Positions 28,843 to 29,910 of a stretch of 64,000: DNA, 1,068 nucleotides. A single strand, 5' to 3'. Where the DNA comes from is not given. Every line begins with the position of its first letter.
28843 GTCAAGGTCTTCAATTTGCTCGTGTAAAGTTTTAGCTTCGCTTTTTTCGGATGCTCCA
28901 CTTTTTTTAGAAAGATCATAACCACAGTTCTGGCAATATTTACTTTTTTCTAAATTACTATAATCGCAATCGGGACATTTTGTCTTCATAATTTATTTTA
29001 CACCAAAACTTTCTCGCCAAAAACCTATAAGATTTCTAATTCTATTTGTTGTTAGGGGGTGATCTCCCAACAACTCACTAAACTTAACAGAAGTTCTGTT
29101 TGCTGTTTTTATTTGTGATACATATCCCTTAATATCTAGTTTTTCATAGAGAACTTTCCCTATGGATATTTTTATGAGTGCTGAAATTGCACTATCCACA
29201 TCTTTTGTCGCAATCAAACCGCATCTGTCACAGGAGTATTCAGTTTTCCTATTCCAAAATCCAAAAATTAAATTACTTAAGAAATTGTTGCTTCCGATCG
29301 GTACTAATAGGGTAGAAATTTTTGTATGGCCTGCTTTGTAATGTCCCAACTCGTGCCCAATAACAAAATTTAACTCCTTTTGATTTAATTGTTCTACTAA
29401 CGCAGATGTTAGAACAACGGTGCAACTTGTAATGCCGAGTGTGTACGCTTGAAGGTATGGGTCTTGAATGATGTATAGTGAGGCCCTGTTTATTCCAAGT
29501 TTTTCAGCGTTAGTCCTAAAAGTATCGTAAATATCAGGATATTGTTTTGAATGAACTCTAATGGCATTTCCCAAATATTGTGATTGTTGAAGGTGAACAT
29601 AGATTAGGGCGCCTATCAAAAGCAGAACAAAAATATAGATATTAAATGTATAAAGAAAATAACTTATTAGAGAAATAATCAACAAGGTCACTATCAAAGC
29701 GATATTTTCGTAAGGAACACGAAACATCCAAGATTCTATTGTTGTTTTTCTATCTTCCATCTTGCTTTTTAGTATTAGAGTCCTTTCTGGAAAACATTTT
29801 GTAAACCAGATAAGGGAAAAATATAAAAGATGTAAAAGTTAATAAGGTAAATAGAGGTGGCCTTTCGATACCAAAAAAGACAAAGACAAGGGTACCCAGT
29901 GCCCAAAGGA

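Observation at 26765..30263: Cargo operon: four paralogous N-terminal zinc-ribbon proteins + M48 protease + three tiny membrane proteins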

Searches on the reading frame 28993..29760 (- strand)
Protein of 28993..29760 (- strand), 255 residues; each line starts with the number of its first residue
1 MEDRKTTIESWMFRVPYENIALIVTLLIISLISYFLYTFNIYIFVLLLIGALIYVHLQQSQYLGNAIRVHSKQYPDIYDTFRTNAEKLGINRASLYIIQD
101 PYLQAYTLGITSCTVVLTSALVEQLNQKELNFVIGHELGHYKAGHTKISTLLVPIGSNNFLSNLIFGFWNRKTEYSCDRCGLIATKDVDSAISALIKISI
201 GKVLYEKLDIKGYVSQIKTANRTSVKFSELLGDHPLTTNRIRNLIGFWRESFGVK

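Call 3: search_protein_families(library=pfam, proteins=[window:28993-29760:-], max_evalue=1)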
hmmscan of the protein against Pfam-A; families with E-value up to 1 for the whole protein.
window:28993-29760:- (255 aa): 6 families
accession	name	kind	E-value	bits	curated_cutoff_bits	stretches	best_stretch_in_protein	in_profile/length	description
PF01435.24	Peptidase_M48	-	1.5e-22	80.8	20.3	2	76-152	6-87/186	Peptidase family M48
PF05569.17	Peptidase_M56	-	5e-06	26.4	31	1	41-179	100-245/296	BlaR1 peptidase M56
PF11683.13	DUF3278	-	0.024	15.2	26.6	1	11-91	38-120/130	Protein of unknown function (DUF3278)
PF10263.15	SprT-like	-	0.062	13.6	25.6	1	110-143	41-74/108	SprT-like family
PF06114.19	Peptidase_M78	-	0.084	13.1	22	1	124-148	36-60/123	IrrE N-terminal-like domain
PF06398.17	Pex24p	-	0.19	11.1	26.8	1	10-83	36-112/358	Integral peroxisomal membrane peroxin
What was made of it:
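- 28993..29760 (-): g3: divergent M48 zinc metalloprotease with an N-terminal TM hairpin; catalytic domain predicted to face the cytoplasm. M56 scores 26.4, below its cutoff of 31 (call 3).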

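Call 8: search_protein_families(library=padloc, proteins=[window:28993-29760:-], max_evalue=0.1)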
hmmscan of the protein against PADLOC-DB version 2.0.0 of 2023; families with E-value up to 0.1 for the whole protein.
window:28993-29760:- (255 aa): 1 family
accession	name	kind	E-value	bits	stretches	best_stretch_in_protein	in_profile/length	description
PDLC04141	capP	-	0.0055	14.2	1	126-144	63-81/242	capP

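Call 9: search_protein_families(library=phrogs, proteins=[window:28993-29760:-], max_evalue=0.01)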
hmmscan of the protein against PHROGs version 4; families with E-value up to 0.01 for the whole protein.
window:28993-29760:- (255 aa): 4 families
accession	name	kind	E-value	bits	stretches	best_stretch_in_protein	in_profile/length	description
phrog_87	-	other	5.2e-06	27.4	1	124-181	79-123/227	metallo-protease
phrog_26636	-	unknown function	0.00017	22.1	1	112-147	113-150/272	-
phrog_23242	-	unknown function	0.0026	18.2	1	63-148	73-160/317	-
phrog_1914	-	unknown function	0.0044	17.7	1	125-150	89-114/222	-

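Call 10: search_protein_families(library=ncbifam, proteins=[window:28993-29760:-], max_evalue=0.01)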
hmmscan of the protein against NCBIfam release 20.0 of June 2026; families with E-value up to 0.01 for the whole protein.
window:28993-29760:- (255 aa): 11 families
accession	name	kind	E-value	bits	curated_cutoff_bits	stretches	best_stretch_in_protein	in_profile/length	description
NF003425.0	PRK04897.1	equivalog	8e-17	61.4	355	1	23-157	22-164/298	zinc metalloprotease HtpX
NF002669.0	PRK02391.1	equivalog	4.5e-13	49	341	1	23-144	21-148/298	zinc metalloprotease HtpX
NF002775.0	PRK02870.1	equivalog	1.2e-12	47.8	285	1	24-161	64-203/338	zinc metalloprotease HtpX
NF002322.0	PRK01265.1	equivalog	1.3e-12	47.9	275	1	32-147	40-157/325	zinc metalloprotease HtpX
NF002826.0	PRK03001.1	equivalog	2.8e-12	46.4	369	1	64-152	57-147/285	zinc metalloprotease HtpX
NF002839.0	PRK03072.1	equivalog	7.7e-11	41.6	412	2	27-148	21-147/291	zinc metalloprotease HtpX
NF003965.0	PRK05457.1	equivalog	2.4e-09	37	245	1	70-151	72-155/285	protease HtpX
NF002363.0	PRK01345.1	equivalog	3.9e-09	36.1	422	1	65-183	57-177/318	zinc metalloprotease HtpX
NF000326.1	blaR1_generic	equivalog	5.7e-08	31.5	400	1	39-153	102-219/585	BlaR1 family beta-lactam sensor/signal transducer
NF052399.1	M48_lipo_LoiP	exception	1.1e-05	25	365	1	77-149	74-141/247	metalloprotease LoiP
NF033109.1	sensor_MecR1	exception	0.0014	17.2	1200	1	87-153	154-221/585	beta-lactam sensor/signal transducer MecR1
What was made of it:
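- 28993..29760 (-): HtpX equivalogs score 61 bits or less against cutoffs of 245-422 (call 10).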

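Call 11: find_homologous_proteins(query=window:28993-29760:-, max_evalue=0.00001)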
Query window:28993-29760:- (255 aa): 139 proteins with E <= 0.00001 among 1472 candidates; the best 120 are listed.
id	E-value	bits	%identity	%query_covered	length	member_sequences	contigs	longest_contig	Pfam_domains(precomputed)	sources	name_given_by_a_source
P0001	7.8e-160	548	98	99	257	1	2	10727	PF01435.25,PF05569.18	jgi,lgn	jgi:Zn-dependent protease with chaperone function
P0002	8.6e-148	508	88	100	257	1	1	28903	PF01435.25,PF05569.18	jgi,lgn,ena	-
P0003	1.4e-144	498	86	100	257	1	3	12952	PF01435.25,PF05569.18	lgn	-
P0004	1.7e-143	494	87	100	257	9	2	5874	PF01435.25,PF05569.18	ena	-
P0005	3.9e-141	487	84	100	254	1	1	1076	PF01435.25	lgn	-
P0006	7.8e-128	443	77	98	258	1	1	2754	PF01435.25,PF05569.18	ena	-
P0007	1.2e-126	439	77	98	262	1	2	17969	PF01435.25,PF05569.18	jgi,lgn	-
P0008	2.3e-125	435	77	98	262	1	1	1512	PF01435.25,PF05569.18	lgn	-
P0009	2.4e-125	435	76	98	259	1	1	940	PF01435.25,PF05569.18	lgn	-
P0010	5.4e-124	431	75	97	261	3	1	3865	PF01435.25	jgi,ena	-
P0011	1.2e-123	429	74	100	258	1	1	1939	PF01435.25,PF05569.18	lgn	-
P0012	2.0e-123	429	75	97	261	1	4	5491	PF01435.25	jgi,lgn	-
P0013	2.6e-123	428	74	97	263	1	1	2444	PF01435.25,PF05569.18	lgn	-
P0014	3.4e-123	428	72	97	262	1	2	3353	PF01435.25,PF05569.18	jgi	-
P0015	9.1e-123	427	75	97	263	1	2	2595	PF01435.25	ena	-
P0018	6.2e-122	424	73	98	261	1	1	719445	PF01435.25,PF05569.18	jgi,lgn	-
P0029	9.5e-116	404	70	98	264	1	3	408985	PF01435.25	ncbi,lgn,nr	ncbi:M48 family metallopeptidase [Candidatus Woesebacteria bacterium]|nr:M48 family metallopeptidase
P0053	2.0e-96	340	61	98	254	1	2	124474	PF01435.25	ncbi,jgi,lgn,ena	jgi:Zn-dependent protease with chaperone function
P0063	2.7e-92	327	58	96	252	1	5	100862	PF01435.25,PF05569.18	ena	-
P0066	6.2e-92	326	56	96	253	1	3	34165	PF01435.25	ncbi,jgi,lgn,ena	-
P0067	1.4e-91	324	56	100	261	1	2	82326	PF01435.25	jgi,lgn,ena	jgi:Zn-dependent protease with chaperone function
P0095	3.2e-85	304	58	96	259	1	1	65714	PF01435.25,PF05569.18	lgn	-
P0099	1.1e-81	292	51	98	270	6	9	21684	PF01435.25,PF05569.18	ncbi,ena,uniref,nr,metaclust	ncbi:MAG: putative peptidase (M48 family) [Candidatus Collierbacteria bacterium GW2011_GWA1_44_12]|u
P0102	1.2e-80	289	52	97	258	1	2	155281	PF01435.25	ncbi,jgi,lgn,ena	ncbi:MAG: M48 family metallopeptidase [Candidatus Shapirobacteria bacterium]|jgi:Zn-dependent protea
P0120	2.9e-47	179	40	93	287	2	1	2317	PF01435.25,PF13240.12,PF05569.18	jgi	jgi:Zn-dependent protease with chaperone function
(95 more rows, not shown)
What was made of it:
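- Distribution is rare and patchy: 139 clusters in 5.8e9 proteins (call 11).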

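Call 12: find_encoding_contigs(protein=P0018, flank=8000, max_places=2)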
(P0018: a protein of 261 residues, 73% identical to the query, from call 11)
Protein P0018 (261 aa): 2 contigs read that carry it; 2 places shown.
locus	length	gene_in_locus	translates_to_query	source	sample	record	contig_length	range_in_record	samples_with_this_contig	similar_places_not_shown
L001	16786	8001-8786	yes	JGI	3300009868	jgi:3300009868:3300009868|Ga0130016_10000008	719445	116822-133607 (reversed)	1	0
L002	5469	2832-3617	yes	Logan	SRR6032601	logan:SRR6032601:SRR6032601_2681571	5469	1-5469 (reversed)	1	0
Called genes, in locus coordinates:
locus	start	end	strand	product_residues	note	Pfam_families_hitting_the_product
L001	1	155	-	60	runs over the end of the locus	PF12728:HTH_17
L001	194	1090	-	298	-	-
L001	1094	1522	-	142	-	-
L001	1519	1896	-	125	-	-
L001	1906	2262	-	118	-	-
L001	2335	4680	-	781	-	PF09250:Prim-Pol, PF08708:PriCT_1 (weak), PF27228:MTBMA_p00010_2nd (weak)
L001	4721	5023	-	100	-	-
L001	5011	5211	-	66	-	-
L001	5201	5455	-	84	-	PF18903:DUF5659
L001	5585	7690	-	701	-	PF00078:RVT_1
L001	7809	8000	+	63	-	PF12728:HTH_17, PF00376:MerR, PF13411:MerR_1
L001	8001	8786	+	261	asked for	PF05569:Peptidase_M56 (weak), PF01435:Peptidase_M48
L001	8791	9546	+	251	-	-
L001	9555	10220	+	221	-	PF13240:Zn_Ribbon_1, PF13248:Zn_ribbon_3 (weak)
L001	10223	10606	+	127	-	PF13240:Zn_Ribbon_1 (weak)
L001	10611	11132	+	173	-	PF13240:Zn_Ribbon_1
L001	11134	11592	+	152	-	PF13240:Zn_Ribbon_1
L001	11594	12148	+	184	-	-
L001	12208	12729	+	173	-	PF20408:Abhydrolase_11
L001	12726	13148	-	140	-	PF00293:NUDIX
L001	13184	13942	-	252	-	PF02223:Thymidylate_kin (weak)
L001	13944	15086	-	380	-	-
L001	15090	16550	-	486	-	PF01408:GFO_IDH_MocA (faint)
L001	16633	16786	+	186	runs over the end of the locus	-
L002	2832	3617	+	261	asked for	PF05569:Peptidase_M56 (weak), PF01435:Peptidase_M48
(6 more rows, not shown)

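Call 13: find_encoding_contigs(protein=P0029, flank=8000, max_places=2)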
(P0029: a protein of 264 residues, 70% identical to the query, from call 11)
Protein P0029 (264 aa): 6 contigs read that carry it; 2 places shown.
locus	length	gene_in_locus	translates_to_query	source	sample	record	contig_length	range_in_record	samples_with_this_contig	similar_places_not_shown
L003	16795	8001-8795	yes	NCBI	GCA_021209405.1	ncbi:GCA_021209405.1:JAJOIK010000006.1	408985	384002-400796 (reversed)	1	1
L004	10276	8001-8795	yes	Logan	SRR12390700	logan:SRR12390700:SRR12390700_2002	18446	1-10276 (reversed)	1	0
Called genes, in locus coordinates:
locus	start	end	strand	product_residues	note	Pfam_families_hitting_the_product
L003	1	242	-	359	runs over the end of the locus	PF02073:Peptidase_M29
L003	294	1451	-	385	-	PF01738:DLH (faint), PF12146:Hydrolase_4 (faint), PF00326:Peptidase_S9 (weak)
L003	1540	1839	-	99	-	PF02482:Ribosomal_S30AE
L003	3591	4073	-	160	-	-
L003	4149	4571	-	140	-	-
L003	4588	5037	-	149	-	-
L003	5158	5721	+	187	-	PF00293:NUDIX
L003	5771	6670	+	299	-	PF18899:DUF5655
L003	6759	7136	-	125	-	PF00293:NUDIX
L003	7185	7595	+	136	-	-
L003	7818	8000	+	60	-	PF12728:HTH_17, PF00376:MerR (weak), PF13411:MerR_1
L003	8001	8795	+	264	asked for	PF01435:Peptidase_M48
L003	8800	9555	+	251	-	-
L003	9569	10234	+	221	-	PF13240:Zn_Ribbon_1, PF13248:Zn_ribbon_3 (weak)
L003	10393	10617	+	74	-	-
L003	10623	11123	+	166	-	PF13240:Zn_Ribbon_1, PF05656:DUF805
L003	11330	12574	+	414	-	PF00239:Resolvase, PF07508:Recombinase, PF13408:Zn_ribbon_recom (weak)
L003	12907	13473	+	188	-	PF01872:RibD_C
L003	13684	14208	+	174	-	PF00300:His_Phos_1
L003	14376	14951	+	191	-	PF13671:AAA_33 (faint), PF00485:PRK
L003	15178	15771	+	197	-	-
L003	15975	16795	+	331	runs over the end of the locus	PF00932:LTD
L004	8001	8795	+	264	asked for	PF01435:Peptidase_M48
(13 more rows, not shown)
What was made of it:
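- Closest known: BlaR1/MecR1. Same: Weak M56 hits are seen here (calls 3, 10), and an HTH gene is adjacent in some loci (calls 12, 13).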

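Call 14: find_encoding_contigs(protein=P0102, flank=8000, max_places=2)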
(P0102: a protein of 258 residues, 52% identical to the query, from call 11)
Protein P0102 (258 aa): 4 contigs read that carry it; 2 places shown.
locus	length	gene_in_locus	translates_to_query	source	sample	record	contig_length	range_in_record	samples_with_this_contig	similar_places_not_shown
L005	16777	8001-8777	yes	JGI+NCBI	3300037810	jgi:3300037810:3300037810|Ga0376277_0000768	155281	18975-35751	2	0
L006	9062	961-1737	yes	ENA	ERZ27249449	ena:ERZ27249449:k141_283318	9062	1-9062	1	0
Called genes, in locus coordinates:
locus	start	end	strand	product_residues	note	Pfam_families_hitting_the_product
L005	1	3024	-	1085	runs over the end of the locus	PF08487:VIT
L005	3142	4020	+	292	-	PF13240:Zn_Ribbon_1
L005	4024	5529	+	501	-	PF02652:Lactate_perm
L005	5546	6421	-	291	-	PF00078:RVT_1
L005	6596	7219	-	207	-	-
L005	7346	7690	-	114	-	PF00076:RRM_1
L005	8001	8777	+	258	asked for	PF01435:Peptidase_M48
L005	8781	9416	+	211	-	-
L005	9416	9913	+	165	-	PF13240:Zn_Ribbon_1 (weak), PF06271:RDD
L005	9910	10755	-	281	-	PF13489:Methyltransf_23, PF13679:Methyltransf_32 (weak), PF01209:Ubie_methyltran, PF07021:MetW, PF08241:Methyltransf_11, PF08242:Methyltransf_12, PF13649:Methyltransf_25, PF13847:Methyltransf_31, +1 more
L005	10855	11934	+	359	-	PF00483:NTP_transferase, PF12804:NTP_transf_3, PF25084:LbH_EIF2B, PF25087:GMPPB_C, PF00132:Hexapep (faint)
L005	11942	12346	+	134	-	PF01814:Hemerythrin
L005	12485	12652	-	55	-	-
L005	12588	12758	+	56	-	PF03073:TspO_MBR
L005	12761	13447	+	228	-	-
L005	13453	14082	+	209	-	PF02586:SRAP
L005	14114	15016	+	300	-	PF00989:PAS, PF08448:PAS_4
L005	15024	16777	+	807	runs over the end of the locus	PF08448:PAS_4 (faint), PF00672:HAMP, PF00989:PAS, PF13426:PAS_9, PF00512:HisKA, PF02518:HATPase_c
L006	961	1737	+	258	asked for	PF01435:Peptidase_M48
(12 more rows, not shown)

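Call 18: find_related_loci(query=A1, collection=genome_contigs, flank=10000)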
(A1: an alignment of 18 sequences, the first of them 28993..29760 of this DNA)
Query A1 (255 aa) in genome_contigs; peptide patterns used: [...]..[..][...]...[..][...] (x = any residue, [..] = any of these).
14 stretches matched a pattern; 10 encode a relative of the query (tblastn E <= 1e-3); 10 distinct loci.
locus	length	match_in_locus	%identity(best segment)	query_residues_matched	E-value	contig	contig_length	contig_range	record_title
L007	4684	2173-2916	72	8-255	6e-129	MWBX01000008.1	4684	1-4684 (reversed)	MAG: Parcubacteria group bacterium ADurb.Bin247 BWY34_contig000008, whole genome shotgun sequence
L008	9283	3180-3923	72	8-255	5e-128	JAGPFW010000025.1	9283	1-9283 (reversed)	Patescibacteria group bacterium isolate Gw_SlDig_bin_207 Gw_SlDig_15029_length_9283_cov_7.660223, whole genome shotgun s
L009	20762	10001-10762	70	2-255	5e-122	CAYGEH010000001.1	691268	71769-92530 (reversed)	MAG TPA_asm: uncultured Gammaproteobacteria bacterium isolate ERP113451_co2_205 genome assembly, contig: NODE_1_length_6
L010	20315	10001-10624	62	45-252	5e-93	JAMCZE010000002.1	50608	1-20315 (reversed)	MAG: Patescibacteria group bacterium isolate FK_Sedi_B_Bin.317 NODE_1702_length_50608_cov_25.0925, whole genome shotgun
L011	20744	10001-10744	52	8-255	1e-82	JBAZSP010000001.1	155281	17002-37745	MAG: Candidatus Shapirobacteria bacterium isolate SO_2017_GW1_176 NODE_768_length_155281_cov_1.162806_OW334_2017, whole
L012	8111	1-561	56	66-252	8e-74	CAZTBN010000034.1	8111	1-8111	MAG TPA_asm: uncultured Pseudomonadales bacterium isolate SRP192927_co3_110 genome assembly, contig: NODE_23993_length_8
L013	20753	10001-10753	42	5-255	2e-68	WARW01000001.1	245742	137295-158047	MAG: Patescibacteria group bacterium isolate AMAZON02 genome_1, whole genome shotgun sequence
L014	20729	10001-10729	37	13-255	3e-43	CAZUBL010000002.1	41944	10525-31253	MAG TPA_asm: uncultured Gammaproteobacteria bacterium isolate SRP193661_co1_195 genome assembly, contig: NODE_987_length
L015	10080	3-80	73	227-252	6e-8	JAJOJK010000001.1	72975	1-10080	MAG: Candidatus Woesebacteria bacterium isolate S5C87 S5CNODE_43_length_72975_cov_5.177150, whole genome shotgun sequenc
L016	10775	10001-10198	28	182-249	9e-4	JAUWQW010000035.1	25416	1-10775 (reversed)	MAG: Candidatus Aminicenantes bacterium isolate CSMAG_2512 CSMAG_2512_k141_1068744_length_25416_cov_13.0000, whole genom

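Call 19: find_related_loci(query=A1, collection=viral_contigs, flank=10000)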
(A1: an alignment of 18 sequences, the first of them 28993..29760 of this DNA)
Query A1 (255 aa) in viral_contigs; peptide patterns used: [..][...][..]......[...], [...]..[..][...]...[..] (x = any residue, [..] = any of these).
276 stretches matched a pattern; 2 encode a relative of the query (tblastn E <= 1e-3); 2 distinct loci.
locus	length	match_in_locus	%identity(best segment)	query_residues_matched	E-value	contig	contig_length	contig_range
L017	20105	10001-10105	46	111-145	7e-6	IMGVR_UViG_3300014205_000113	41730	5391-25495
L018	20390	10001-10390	30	43-178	1e-5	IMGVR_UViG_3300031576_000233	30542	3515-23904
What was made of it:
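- The module is absent from viral contigs (call 19).
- Tried and rejected: A viral-contig scan with the M48 profile found only two distant M48 hits (30-46% identity over partial matches), so this is not a phage module (call 19).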

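Call 20: find_related_loci(query=A1, collection=metagenome_contigs, flank=10000)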
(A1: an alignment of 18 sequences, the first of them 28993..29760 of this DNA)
Query A1 (255 aa) in metagenome_contigs; peptide patterns used: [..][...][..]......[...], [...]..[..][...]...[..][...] (x = any residue, [..] = any of these).
600 stretches matched a pattern (row limit reached: there are more); 209 encode a relative of the query (tblastn E <= 1e-3); the best 80 are kept; 80 distinct loci.
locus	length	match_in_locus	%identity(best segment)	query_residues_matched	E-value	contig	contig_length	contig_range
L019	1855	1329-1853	74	4-178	1e-85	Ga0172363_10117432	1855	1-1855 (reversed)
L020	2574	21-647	33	61-251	6e-31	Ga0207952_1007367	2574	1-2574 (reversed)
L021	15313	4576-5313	30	13-247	2e-28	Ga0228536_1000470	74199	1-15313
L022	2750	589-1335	30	4-244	1e-27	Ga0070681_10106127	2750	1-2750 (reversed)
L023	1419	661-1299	29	6-216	2e-27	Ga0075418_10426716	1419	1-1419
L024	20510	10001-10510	35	52-205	4e-25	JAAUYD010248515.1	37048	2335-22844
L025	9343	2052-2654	30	45-246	2e-24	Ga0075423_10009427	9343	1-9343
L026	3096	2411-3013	30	47-225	4e-24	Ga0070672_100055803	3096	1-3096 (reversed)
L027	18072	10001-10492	33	52-199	3e-23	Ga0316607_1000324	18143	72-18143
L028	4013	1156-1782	29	64-252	5e-23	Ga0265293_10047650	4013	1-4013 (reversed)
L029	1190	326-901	28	52-233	8e-23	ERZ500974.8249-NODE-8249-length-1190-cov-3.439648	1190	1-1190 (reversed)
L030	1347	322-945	31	61-247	1e-22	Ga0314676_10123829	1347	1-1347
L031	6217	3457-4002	30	52-216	5e-22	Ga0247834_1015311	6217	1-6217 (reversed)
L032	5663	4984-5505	29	61-218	7e-22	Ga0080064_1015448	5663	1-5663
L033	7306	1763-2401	28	62-251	5e-21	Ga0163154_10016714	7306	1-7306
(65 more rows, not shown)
